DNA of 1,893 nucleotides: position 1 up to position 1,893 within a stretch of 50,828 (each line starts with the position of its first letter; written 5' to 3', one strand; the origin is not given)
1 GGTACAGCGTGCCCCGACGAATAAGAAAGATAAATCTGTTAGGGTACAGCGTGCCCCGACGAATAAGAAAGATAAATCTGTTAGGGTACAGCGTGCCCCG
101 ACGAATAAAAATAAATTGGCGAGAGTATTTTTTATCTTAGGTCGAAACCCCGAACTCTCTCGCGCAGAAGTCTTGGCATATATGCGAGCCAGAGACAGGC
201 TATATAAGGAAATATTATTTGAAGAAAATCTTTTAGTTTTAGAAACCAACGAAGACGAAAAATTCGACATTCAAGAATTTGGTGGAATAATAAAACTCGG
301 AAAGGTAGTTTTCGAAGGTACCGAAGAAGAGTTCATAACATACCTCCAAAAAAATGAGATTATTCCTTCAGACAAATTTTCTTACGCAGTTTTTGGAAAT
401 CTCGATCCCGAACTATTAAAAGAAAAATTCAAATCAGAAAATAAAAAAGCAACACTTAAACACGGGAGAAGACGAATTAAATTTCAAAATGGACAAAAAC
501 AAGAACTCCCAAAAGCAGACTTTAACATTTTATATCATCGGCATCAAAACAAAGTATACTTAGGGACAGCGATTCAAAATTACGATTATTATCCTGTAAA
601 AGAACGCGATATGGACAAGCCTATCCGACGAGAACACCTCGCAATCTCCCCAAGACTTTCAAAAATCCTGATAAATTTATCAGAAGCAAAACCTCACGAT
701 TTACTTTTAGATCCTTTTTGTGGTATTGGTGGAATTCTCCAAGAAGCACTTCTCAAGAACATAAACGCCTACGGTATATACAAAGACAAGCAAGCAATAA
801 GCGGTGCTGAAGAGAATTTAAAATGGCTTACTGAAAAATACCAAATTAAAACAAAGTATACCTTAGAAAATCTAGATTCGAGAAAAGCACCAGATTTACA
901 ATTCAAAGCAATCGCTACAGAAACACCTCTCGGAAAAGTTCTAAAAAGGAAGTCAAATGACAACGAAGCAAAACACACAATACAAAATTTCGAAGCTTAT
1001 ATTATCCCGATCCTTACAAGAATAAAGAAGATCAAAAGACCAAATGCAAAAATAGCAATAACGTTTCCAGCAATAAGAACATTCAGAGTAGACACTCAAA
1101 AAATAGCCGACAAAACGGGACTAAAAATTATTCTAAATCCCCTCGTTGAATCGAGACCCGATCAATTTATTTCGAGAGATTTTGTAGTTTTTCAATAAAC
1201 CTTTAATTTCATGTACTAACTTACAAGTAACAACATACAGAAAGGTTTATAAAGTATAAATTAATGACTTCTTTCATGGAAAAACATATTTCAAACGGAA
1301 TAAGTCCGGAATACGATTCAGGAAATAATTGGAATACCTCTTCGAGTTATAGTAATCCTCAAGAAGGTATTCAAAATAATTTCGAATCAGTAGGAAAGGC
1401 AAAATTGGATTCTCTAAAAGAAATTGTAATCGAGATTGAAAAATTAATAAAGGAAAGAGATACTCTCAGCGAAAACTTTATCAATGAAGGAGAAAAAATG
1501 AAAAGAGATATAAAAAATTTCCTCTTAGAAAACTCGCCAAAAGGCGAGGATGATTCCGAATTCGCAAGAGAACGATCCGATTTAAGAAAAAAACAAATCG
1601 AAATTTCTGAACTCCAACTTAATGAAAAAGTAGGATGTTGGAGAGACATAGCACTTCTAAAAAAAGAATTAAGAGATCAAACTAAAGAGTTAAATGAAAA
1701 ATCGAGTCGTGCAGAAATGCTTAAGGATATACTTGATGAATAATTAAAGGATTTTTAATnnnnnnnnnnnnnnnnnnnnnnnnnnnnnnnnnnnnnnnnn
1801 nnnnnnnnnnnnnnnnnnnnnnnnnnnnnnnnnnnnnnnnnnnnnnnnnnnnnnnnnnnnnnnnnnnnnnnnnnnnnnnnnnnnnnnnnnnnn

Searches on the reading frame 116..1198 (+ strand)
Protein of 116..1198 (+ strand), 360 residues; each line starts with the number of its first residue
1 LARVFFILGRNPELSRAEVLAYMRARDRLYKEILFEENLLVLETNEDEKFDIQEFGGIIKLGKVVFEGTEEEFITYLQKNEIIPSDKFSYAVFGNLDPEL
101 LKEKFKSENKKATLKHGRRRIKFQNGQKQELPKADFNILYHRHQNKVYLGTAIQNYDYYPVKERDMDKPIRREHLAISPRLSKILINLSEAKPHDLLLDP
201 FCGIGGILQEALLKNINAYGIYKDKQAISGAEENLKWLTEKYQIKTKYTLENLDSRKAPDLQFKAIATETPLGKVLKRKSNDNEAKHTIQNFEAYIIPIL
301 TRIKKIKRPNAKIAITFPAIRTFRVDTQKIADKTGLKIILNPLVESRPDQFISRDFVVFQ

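Call 5: search_protein_families(library=pfam, proteins=[window:116-1198:+], max_evalue=0.1)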
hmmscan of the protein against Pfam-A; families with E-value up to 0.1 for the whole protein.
window:116-1198:+ (360 aa): 4 families
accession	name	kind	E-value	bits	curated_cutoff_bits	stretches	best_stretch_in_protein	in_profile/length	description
PF01170.24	UPF0020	-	6.4e-11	42.8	22.3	1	176-281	11-140/197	RMKL-like, methyltransferase domain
PF01555.25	N6_N4_Mtase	-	4.5e-06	27.2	26.7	1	114-232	111-220/221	DNA methylase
PF19945.4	DUF6407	-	0.051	14.6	25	0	239-297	35-93/96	Family of unknown function (DUF6407)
PF03602.21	Cons_hypoth95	-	0.053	13.6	24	0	195-271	43-122/182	Conserved hypothetical protein 95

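Call 12: search_protein_families(library=ncbifam, proteins=[window:116-1198:+], max_evalue=0.01)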
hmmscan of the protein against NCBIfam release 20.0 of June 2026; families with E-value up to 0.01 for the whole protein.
window:116-1198:+ (360 aa): 3 families
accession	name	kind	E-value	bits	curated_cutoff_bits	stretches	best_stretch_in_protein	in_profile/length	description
TIGR01177.1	TIGR01177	hypoth_equivalog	1.2e-22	80.7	316.55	1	5-292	3-280/330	TIGR01177 family methyltransferase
NF040721.1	Trm14_Arch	equivalog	5e-05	22.6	280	1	177-222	175-221/370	tRNA (guanine(6)-N2)-methyltransferase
NF050803.1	DnaMtaseCcrMCaul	equivalog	0.0042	16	830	1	183-285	195-296/350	adenine-specific DNA-methyltransferase CcrM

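Call 13: search_protein_families(library=padloc, proteins=[window:116-1198:+], max_evalue=0.01)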
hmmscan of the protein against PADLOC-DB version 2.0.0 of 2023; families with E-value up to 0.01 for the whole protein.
window:116-1198:+ (360 aa): 14 families
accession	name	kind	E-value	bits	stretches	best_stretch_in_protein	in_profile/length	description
PDLC04134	mad2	-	4.5e-09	33.7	1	172-321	270-400/492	mads_2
PDLC03216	MTase_II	-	6.3e-06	23.4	1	181-272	201-289/364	Type II methyltransferase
PDLC03322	MTase_II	-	1.3e-05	22.3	1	179-221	48-92/446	Type II methyltransferase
PDLC03354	MTase_II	-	3.8e-05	20.9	1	185-253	333-399/425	Type II methyltransferase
PDLC03339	MTase_II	-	0.00012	18.9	1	186-237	223-273/399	Type II methyltransferase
PDLC03295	MTase_II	-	0.00025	18.6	1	171-248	201-275/292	Type II methyltransferase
PDLC03284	MTase_II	-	0.00056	17.3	1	168-257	90-174/361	Type II methyltransferase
PDLC03369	MTase_II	-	0.00092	16.1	1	177-221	124-168/532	Type II methyltransferase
PDLC03356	MTase_II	-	0.0011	15.8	1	196-286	136-226/545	Type II methyltransferase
PDLC03391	MTase_II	-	0.0017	15.1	1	120-239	94-210/381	Type II methyltransferase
PDLC03377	MTase_II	-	0.0021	14.7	1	177-227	105-155/504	Type II methyltransferase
PDLC03738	oMTase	-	0.0073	13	0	185-266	215-293/376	orphan methyltransferase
PDLC03380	MTase_II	-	0.0076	13.5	0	176-232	40-95/393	Type II methyltransferase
PDLC03350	MTase_II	-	0.009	13.4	0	181-247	242-307/312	Type II methyltransferase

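Call 15: search_solved_structures(query=window:116-1198:+, max_evalue=1)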
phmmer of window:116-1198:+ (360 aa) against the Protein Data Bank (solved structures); distinct sequences matched with E-value up to 1: 10.
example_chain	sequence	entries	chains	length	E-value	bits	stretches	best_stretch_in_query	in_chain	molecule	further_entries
5e71_A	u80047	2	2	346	1.5e-13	53.8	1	128-276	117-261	N2, N2-dimethylguanosine tRNA methyltransferase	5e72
6zxw_G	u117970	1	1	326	3.1e-10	42.9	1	120-281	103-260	tRNA (Guanine(10)-N2)-dimethyltransferase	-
6zxv_A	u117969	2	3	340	3.6e-10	42.7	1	120-281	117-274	tRNA (Guanine(10)-N2)-dimethyltransferase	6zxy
3sgz_A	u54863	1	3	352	0.024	17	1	214-345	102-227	Hydroxyacid oxidase 2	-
7vru_A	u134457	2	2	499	0.058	15.7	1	128-212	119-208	Site-specific DNA-methyltransferase (adenine-specific)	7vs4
1tb3_A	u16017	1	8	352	0.096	15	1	214-345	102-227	Hydroxyacid oxidase 3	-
1f38_A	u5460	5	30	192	0.28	13.4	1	184-236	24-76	PRECORRIN-8W DECARBOXYLASE | Precorrin-6y methyltransferase/putative decarboxylase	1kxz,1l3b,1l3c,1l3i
3v8v_A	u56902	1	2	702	0.36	13.1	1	179-235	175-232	Ribosomal RNA large subunit methyltransferase L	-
3v97_A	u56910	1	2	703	0.36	13.1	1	179-235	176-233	Ribosomal RNA large subunit methyltransferase L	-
3tma_A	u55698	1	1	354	0.44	12.8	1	176-212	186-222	methyltransferase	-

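Call 81: search_protein_families(library=phrogs, proteins=[window:116-1198:+], max_evalue=0.001)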
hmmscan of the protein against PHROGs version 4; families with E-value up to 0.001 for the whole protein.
window:116-1198:+ (360 aa): 0 families

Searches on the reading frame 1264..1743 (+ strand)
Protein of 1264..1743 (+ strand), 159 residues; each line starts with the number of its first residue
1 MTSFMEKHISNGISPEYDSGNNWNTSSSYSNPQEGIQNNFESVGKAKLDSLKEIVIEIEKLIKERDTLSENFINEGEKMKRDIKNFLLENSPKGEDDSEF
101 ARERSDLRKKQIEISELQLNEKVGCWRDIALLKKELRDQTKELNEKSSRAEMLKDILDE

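Call 5: search_protein_families(library=pfam, proteins=[window:1264-1743:+], max_evalue=0.1)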
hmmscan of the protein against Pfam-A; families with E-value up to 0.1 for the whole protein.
window:1264-1743:+ (159 aa): 0 families

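Call 12: search_protein_families(library=ncbifam, proteins=[window:1264-1743:+], max_evalue=0.01)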
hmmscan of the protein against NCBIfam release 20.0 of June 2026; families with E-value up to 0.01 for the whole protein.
window:1264-1743:+ (159 aa): 0 families

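Call 13: search_protein_families(library=padloc, proteins=[window:1264-1743:+], max_evalue=0.01)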
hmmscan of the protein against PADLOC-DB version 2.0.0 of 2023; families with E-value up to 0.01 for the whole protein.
window:1264-1743:+ (159 aa): 0 families

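Call 56: search_protein_families(library=pfam, proteins=[window:1264-1743:+], max_evalue=0.01)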
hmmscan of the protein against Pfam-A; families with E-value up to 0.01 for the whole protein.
window:1264-1743:+ (159 aa): 0 families

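Call 80: search_solved_structures(query=window:1264-1743:+, max_evalue=5)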
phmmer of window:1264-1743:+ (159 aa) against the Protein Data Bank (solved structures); distinct sequences matched with E-value up to 5: 2.
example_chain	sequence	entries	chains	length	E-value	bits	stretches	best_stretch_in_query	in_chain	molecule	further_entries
4py5_A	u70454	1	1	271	0.39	14.3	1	40-147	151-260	Ribonuclease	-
5k9l_A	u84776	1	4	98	2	12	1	95-153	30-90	Beclin-2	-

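Call 81: search_protein_families(library=phrogs, proteins=[window:1264-1743:+], max_evalue=0.001)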
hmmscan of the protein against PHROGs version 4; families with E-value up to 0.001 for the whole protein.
window:1264-1743:+ (159 aa): 0 families
